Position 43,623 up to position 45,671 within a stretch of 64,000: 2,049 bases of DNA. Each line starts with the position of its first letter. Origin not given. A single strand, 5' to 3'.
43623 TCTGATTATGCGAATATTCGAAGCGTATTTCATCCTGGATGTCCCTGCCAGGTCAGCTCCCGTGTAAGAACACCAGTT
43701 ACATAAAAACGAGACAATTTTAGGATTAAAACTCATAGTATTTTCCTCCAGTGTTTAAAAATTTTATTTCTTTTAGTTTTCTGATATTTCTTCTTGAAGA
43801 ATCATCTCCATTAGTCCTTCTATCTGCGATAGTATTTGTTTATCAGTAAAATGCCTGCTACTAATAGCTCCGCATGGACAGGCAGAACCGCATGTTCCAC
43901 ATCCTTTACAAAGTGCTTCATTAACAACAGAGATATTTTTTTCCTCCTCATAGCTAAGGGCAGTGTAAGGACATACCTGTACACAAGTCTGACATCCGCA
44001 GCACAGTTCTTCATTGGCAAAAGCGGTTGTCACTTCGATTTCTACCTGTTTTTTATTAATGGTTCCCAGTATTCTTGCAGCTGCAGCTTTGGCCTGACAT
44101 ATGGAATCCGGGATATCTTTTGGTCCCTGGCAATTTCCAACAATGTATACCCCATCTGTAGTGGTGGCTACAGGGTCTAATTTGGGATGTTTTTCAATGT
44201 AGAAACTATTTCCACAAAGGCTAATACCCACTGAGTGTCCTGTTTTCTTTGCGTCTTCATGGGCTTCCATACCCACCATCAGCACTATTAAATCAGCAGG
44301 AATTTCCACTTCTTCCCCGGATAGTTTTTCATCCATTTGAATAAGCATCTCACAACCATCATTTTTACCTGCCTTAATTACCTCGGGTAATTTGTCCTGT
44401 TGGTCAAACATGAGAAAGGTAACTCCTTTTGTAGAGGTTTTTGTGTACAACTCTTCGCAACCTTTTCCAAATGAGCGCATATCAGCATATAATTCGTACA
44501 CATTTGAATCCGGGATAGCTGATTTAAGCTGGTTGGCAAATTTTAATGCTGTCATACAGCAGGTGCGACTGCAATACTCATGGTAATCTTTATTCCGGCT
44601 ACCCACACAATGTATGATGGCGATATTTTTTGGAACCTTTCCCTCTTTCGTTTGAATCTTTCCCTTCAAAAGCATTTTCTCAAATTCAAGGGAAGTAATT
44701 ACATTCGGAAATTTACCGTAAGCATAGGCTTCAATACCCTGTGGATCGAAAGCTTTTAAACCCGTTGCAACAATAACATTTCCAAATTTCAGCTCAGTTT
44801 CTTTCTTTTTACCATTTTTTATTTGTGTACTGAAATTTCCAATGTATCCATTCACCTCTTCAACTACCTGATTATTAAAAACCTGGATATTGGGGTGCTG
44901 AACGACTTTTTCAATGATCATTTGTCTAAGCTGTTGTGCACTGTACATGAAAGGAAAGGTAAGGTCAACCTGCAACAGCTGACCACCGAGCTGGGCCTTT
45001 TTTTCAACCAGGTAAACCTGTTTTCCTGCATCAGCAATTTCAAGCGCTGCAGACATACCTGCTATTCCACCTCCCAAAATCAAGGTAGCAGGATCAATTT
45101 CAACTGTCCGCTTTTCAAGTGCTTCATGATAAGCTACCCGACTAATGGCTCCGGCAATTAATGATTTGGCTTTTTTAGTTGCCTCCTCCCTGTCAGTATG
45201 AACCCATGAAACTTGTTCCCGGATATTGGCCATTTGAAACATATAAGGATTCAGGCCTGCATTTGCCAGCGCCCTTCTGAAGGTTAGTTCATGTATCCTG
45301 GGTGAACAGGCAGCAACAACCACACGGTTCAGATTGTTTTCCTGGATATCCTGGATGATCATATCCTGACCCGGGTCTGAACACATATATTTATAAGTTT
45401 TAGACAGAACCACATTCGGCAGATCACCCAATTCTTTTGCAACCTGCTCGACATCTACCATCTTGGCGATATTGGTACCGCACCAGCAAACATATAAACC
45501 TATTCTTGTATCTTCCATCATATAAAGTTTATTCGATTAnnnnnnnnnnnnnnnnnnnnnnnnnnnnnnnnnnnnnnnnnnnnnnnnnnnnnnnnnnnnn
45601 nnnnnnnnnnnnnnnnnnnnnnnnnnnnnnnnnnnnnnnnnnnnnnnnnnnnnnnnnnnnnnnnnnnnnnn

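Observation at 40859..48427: Mvh-type [NiFe] hydrogenase operon with two complementary HdrA paralogs and a QmoC-like FeS/membrane subunit, but no HdrB/HdrC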

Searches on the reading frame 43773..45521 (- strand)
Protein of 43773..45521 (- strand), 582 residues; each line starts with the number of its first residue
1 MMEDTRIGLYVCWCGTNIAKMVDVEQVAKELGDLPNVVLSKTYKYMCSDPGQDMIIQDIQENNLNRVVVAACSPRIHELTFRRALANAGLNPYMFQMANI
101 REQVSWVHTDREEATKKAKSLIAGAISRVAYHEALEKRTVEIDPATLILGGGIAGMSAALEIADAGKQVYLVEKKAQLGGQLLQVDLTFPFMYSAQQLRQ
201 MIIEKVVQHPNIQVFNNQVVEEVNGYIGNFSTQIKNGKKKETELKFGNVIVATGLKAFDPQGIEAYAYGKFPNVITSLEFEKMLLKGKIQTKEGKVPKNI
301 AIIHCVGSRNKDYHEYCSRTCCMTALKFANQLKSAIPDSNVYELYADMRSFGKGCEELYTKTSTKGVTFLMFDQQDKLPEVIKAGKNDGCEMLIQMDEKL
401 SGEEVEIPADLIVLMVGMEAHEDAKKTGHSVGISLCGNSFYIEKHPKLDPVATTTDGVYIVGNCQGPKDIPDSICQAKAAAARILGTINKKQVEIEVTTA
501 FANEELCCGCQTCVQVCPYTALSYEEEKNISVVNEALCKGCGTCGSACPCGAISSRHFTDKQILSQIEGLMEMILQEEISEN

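Call 3: search_protein_families(library=pfam, proteins=[window:43773-45521:-], max_evalue=0.01)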
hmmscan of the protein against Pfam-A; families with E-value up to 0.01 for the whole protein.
window:43773-45521:- (582 aa): 20 families
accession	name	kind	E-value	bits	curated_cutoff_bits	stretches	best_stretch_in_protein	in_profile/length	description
PF07992.20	Pyr_redox_2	-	2.2e-16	60.6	26.1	2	146-266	3-119/291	Pyridine nucleotide-disulphide oxidoreductase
PF00037.32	Fer4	-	4e-10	39.5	21.1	2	532-554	2-24/24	4Fe-4S binding domain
PF12831.13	FAD_oxidored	-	1.3e-08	35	27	1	147-207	3-65/416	FAD dependent oxidoreductase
PF00890.30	FAD_binding_2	-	8.6e-08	32.2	20.4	1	147-182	3-38/414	FAD binding domain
PF13450.12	NAD_binding_8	-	4.8e-07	30.4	21.9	1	148-184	1-37/68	NAD(P)-binding Rossmann-like domain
PF03486.20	HI0933_like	-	5.6e-07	29.7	50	1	146-182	3-39/244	HI0933-like protein Rossmann domain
PF14697.11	Fer4_21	-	9.4e-07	29.3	35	1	500-553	1-57/59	4Fe-4S dicluster domain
PF13237.11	Fer4_10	-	1.4e-06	28.6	25.5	1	502-549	4-53/53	4Fe-4S dicluster domain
PF13187.11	Fer4_9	-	3.8e-06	27.2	27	1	507-553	2-52/52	4Fe-4S dicluster domain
PF12838.12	Fer4_7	-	1.8e-05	25.6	27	1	507-552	2-52/52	4Fe-4S dicluster domain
PF01266.30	DAO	-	2e-05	24.8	27.9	1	147-180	3-37/353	FAD dependent oxidoreductase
PF13484.11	Fer4_16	-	2.7e-05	25.3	30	1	503-519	49-65/66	4Fe-4S double cluster binding domain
PF13738.12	Pyr_redox_3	-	4.2e-05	23.4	30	1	128-256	150-268/305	Pyridine nucleotide-disulphide oxidoreductase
PF12837.12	Fer4_6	-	0.00018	21.8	25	1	531-553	2-24/24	4Fe-4S binding domain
PF12797.12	Fer4_2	-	0.00023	21.4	24.5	0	532-549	4-21/22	4Fe-4S binding domain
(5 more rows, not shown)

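Call 4: search_protein_families(library=ncbifam, proteins=[window:43773-45521:-], max_evalue=0.01)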
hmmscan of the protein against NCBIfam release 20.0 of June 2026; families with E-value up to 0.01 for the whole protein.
window:43773-45521:- (582 aa): 137 families (the best 25 are shown)
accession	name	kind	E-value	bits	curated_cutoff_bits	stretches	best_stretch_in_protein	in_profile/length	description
NF040770.1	hetero_SS_HdrA2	exception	2.8e-172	574.7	1100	2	238-573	310-643/777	CoB-CoM heterodisulfide reductase HdrA2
NF041778.1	hetero_SS_HdrA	equivalog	1.8e-125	419.6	1400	2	238-572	320-652/771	ferredoxin:CoB-CoM heterodisulfide reductase subunit HdrA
NF041891.1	hdrA_Methbact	equivalog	1.6e-121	406.9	1300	2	238-576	307-641/762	ferredoxin:CoB-CoM heterodisulfide reductase subunit HdrA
NF009410.0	PRK12771.1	subfamily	1.3e-13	50.4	516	2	146-182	141-177/566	NAD(P)-binding protein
NF007204.0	PRK09625.1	equivalog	1.2e-09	38.3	125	1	494-561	48-114/133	pyruvate flavodoxin oxidoreductase subunit delta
NF041087.1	bile_acid_BaiCD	equivalog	1.3e-09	36.7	825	1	145-183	382-420/642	bile acid Fe-S flavoenzyme BaiCD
TIGR01944.1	rnfB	subfamily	3e-09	36.7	68.7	1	490-561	98-168/190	RnfABCDGE type electron transport complex subunit B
NF040864.1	HgcB_ferredoxin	equivalog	8.4e-09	35.2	99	1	497-555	6-63/93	mercury methylation ferredoxin HgcB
TIGR03315.1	Se_ygfK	equivalog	1.4e-08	32.6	835.3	1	130-491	523-842/1012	putative selenate reductase subunit YgfK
TIGR02179.1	PorD_KorD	subfamily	2.6e-08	33.8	60.05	1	499-554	19-73/78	2-oxoacid:acceptor oxidoreductase, delta subunit, pyruvate/2-ketoisovalerate family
NF040684.1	PorD_Arch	equivalog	5.4e-08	32.8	120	1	497-555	24-81/85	pyruvate synthase subunit PorD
NF041836.1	rnfB_Methano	equivalog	1.1e-07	31.6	445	1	507-554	143-189/265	Rnf electron transport complex subunit RnfB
TIGR00275.1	TIGR00275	subfamily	1.1e-07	31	183.8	1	147-182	2-37/401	aminoacetone oxidase family FAD-binding enzyme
TIGR03224.1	benzo_boxA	equivalog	1.9e-07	30.4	459.2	1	503-557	8-60/411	benzoyl-CoA 2,3-epoxidase subunit BoxA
NF045874.1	Vhu_polyferre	exception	2.1e-07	30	600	1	482-554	174-244/381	F420-non-reducing hydrogenase associated-polyferredoxin VhuB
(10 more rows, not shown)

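Call 20: search_solved_structures(query=window:43773-45521:-, max_evalue=1e-10)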
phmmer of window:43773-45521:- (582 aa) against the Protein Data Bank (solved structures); distinct sequences matched with E-value up to 1e-10: 7.
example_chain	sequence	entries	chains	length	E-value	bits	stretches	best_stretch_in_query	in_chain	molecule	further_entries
8rvu_a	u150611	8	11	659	3e-153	514.6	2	238-571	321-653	H(2):CoB-CoM heterodisulfide,ferredoxin reductase subunit A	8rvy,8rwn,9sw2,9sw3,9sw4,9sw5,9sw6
8rvv_A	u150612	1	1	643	4.3e-152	510.8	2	238-570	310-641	H(2):CoB-CoM heterodisulfide,ferredoxin reductase subunit A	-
5odc_A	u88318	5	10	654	7.2e-144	483.6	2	243-571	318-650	Heterodisulfide reductase, subunit A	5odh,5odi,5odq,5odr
9sfi_A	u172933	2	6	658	2.2e-137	462.2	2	238-572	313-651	CoB--CoM heterodisulfide reductase iron-sulfur subunit A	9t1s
7bkb_A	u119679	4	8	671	1.8e-135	455.9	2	244-569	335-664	CoB--CoM heterodisulfide reductase iron-sulfur subunit A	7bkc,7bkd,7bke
6tjr_A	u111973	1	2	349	4.8e-41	144.2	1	146-485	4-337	Fumarate reductase/succinate dehydrogenase flavoprotein domain protein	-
9sw6_G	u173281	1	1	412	2.5e-15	59.3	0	497-554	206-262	Polyferredoxin protein MvhB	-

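Call 27: search_solved_structures(query=window:43773-45521:-, max_evalue=1e-100, show_alignments=3)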
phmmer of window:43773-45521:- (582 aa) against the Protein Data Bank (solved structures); distinct sequences matched with E-value up to 1e-100: 5.
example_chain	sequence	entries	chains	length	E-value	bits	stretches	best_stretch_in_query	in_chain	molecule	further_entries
8rvu_a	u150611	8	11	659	3e-153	514.6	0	238-571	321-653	H(2):CoB-CoM heterodisulfide,ferredoxin reductase subunit A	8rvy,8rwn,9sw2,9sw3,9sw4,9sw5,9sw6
8rvv_A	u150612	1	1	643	4.3e-152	510.8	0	238-570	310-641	H(2):CoB-CoM heterodisulfide,ferredoxin reductase subunit A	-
5odc_A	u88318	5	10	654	7.2e-144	483.6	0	243-571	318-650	Heterodisulfide reductase, subunit A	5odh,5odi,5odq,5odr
9sfi_A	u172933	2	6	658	2.2e-137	462.2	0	238-572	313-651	CoB--CoM heterodisulfide reductase iron-sulfur subunit A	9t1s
7bkb_A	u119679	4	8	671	1.8e-135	455.9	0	244-569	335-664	CoB--CoM heterodisulfide reductase iron-sulfur subunit A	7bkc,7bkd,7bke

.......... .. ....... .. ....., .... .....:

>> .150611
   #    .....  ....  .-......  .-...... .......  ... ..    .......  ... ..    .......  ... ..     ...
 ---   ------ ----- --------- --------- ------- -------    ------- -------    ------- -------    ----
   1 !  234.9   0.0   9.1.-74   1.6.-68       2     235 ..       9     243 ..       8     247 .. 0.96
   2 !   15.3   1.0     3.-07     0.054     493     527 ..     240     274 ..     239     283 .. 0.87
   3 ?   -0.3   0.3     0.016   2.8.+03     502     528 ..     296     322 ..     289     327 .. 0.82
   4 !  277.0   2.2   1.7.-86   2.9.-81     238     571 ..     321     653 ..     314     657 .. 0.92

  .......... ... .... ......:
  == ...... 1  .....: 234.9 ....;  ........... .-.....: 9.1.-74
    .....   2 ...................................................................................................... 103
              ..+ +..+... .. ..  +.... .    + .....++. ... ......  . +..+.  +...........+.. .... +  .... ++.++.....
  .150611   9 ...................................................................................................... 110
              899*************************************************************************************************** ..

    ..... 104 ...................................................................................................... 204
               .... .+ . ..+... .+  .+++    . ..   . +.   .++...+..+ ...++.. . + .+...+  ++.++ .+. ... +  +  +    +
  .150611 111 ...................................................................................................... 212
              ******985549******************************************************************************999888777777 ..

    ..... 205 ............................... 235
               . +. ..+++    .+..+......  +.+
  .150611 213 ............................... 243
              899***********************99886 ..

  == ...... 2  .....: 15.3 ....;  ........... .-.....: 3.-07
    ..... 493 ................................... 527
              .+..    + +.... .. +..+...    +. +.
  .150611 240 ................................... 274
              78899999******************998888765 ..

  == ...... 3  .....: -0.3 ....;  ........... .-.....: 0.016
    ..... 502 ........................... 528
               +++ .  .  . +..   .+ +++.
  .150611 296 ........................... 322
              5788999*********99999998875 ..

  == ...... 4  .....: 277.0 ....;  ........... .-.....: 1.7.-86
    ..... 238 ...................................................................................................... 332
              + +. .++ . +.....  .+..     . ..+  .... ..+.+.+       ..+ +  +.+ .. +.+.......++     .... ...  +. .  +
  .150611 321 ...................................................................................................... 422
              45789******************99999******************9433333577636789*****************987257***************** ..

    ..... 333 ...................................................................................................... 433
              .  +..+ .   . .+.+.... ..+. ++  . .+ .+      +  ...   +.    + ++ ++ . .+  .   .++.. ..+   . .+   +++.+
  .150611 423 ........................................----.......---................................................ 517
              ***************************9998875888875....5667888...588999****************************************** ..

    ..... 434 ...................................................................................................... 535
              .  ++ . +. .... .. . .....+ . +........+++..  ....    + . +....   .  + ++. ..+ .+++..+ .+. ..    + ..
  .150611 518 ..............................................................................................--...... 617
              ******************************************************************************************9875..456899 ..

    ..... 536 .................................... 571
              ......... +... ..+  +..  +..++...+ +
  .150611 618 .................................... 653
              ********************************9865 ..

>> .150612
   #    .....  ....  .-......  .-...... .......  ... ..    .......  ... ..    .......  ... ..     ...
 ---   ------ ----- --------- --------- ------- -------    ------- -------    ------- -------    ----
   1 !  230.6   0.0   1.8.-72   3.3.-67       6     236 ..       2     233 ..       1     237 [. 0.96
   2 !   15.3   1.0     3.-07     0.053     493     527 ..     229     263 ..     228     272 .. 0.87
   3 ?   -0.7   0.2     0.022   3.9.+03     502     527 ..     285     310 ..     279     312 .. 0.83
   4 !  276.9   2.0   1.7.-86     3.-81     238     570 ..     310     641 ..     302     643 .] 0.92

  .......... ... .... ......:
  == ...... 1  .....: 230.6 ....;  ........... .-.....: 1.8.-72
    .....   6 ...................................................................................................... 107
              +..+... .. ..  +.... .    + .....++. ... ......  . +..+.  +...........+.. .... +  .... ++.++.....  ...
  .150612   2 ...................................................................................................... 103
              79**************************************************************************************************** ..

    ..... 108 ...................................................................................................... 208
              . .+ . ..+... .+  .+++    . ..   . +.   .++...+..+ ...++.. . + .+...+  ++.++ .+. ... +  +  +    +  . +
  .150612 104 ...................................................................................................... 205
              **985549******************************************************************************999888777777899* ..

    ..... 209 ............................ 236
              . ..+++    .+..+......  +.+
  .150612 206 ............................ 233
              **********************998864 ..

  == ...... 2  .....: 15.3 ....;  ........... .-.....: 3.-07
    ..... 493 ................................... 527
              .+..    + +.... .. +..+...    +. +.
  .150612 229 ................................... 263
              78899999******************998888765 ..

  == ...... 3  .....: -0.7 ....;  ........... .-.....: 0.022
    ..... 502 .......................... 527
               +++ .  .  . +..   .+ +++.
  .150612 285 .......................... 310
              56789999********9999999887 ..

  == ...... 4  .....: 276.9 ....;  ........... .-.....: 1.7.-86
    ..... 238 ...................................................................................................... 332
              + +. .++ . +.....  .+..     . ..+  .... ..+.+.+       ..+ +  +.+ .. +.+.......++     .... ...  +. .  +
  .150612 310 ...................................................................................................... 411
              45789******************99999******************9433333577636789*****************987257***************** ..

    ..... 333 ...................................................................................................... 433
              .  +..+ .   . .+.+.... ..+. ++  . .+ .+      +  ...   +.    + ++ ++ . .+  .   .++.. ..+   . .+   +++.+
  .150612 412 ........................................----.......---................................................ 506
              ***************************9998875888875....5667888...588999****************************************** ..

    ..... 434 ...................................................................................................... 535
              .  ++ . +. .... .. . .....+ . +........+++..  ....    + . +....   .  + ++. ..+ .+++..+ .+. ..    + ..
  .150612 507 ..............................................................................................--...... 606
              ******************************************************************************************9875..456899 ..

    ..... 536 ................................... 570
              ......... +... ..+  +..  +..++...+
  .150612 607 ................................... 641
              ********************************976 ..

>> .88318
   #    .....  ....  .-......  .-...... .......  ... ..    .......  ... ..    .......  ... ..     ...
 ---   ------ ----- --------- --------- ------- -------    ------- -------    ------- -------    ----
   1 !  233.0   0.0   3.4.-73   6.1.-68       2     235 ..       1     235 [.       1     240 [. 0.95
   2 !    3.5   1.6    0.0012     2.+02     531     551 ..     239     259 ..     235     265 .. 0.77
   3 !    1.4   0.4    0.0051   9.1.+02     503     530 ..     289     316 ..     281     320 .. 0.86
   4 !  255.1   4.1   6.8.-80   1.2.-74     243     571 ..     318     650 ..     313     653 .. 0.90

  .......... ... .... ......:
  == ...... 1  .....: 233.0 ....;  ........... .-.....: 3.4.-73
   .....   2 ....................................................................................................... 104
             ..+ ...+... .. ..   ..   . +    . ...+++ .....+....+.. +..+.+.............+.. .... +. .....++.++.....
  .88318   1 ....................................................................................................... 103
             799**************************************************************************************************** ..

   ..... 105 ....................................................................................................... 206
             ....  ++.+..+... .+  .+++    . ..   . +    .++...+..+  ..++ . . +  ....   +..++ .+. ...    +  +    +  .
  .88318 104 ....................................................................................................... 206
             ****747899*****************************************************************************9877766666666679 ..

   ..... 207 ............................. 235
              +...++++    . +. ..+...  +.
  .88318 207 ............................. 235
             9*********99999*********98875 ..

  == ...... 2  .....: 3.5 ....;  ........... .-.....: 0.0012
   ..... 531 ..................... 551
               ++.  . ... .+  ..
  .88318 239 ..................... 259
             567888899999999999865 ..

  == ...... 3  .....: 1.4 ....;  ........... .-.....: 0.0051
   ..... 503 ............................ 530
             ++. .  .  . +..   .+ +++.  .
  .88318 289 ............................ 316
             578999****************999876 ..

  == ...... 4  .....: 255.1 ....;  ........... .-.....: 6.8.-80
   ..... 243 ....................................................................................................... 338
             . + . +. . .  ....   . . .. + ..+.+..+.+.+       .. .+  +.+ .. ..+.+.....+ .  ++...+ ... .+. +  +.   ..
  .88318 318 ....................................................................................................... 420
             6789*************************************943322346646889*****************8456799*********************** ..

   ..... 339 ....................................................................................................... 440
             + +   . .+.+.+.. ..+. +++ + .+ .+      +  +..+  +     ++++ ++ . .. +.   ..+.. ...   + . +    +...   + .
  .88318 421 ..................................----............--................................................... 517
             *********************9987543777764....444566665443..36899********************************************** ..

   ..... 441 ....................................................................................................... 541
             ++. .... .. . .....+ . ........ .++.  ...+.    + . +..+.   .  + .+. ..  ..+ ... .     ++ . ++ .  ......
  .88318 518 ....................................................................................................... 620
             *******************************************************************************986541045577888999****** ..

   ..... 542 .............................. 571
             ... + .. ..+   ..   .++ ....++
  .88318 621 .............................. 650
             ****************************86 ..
